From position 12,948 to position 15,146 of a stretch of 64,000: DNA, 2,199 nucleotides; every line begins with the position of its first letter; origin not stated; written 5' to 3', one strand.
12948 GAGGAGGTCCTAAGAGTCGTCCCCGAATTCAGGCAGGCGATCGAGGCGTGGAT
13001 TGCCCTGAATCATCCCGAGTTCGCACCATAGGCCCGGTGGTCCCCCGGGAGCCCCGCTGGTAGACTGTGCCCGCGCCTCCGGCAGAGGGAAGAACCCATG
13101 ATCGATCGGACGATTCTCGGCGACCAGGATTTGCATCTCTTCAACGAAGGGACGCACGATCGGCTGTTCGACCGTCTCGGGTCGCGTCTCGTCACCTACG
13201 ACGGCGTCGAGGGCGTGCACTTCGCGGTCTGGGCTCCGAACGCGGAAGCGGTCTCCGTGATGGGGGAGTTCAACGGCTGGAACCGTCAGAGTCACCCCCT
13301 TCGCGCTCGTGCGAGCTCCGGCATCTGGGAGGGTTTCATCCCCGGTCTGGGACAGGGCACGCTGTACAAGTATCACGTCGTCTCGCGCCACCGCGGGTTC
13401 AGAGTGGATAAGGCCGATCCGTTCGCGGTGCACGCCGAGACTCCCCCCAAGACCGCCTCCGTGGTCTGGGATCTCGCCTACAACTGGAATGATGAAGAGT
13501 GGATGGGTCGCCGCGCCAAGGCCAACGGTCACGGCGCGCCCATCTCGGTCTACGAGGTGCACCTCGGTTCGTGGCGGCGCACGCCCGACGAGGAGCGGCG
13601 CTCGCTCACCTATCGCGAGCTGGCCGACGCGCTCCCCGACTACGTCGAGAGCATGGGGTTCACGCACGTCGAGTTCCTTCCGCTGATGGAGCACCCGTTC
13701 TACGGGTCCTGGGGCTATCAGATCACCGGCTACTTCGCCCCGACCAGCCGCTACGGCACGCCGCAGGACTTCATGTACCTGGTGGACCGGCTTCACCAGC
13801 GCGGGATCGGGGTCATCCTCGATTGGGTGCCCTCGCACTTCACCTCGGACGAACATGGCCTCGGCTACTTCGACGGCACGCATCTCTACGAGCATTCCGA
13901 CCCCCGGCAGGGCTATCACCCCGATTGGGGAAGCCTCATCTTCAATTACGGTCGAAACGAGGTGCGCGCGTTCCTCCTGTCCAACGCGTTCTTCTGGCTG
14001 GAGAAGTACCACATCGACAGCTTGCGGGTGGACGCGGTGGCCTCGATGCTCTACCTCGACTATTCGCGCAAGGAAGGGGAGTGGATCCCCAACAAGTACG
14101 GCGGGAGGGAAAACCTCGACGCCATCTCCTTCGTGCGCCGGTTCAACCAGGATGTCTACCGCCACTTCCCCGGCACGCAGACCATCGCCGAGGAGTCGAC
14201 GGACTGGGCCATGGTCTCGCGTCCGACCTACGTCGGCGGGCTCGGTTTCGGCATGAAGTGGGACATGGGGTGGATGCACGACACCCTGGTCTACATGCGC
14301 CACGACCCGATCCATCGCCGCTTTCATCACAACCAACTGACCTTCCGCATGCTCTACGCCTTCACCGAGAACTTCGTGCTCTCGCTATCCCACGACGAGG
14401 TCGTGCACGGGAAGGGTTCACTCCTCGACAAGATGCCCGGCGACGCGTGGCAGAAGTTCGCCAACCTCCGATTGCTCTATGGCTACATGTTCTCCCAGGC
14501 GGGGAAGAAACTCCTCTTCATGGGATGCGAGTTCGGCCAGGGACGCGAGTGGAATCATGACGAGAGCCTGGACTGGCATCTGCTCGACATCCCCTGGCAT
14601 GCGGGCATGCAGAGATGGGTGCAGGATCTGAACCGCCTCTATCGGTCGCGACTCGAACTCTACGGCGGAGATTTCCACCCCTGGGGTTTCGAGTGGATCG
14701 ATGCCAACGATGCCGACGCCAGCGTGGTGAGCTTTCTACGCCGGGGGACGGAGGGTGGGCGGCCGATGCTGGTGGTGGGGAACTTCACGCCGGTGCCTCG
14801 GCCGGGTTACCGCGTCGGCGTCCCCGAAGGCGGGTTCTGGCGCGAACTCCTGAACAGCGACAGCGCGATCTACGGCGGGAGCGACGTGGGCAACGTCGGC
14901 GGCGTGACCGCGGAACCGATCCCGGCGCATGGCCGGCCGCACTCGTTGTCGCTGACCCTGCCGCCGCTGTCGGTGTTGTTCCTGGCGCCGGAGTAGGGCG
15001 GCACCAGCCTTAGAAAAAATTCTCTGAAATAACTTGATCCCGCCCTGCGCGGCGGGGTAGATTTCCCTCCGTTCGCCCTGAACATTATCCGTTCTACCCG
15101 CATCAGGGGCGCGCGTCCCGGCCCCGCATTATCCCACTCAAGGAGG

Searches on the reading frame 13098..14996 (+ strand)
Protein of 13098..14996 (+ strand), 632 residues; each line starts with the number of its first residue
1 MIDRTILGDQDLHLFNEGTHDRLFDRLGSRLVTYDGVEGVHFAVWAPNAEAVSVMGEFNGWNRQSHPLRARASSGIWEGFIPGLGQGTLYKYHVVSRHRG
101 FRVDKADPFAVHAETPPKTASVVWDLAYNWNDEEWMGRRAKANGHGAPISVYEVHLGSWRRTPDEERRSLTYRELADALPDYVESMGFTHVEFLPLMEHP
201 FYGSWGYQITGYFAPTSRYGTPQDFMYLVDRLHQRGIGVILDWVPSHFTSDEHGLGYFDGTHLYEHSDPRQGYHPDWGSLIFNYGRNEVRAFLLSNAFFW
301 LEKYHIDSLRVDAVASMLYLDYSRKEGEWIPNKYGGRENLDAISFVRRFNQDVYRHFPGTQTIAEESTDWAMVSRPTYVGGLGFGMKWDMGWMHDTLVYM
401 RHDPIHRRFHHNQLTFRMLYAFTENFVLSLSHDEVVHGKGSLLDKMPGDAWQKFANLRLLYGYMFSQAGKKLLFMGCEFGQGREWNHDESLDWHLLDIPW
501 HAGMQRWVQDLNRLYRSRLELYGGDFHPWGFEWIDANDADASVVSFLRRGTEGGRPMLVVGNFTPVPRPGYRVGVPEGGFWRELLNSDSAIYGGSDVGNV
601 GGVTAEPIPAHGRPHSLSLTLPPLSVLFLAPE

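Call 45: search_protein_families(library=pfam, proteins=[window:13098-14996:+], max_evalue=0.0001)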
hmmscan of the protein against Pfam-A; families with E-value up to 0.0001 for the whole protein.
window:13098-14996:+ (632 aa): 3 families
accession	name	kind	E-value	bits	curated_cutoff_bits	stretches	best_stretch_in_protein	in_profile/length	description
PF02806.24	Alpha-amylase_C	-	8.1e-27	93.8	21.2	1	533-631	1-94/95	Alpha amylase, C-terminal all-beta domain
PF02922.24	CBM_48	-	2.4e-20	73.1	22.4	1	34-110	6-83/83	Carbohydrate-binding module 48 (Isoamylase N-terminal domain)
PF00128.31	Alpha-amylase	-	6.1e-15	55.8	22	1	181-264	26-105/446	Alpha amylase, catalytic domain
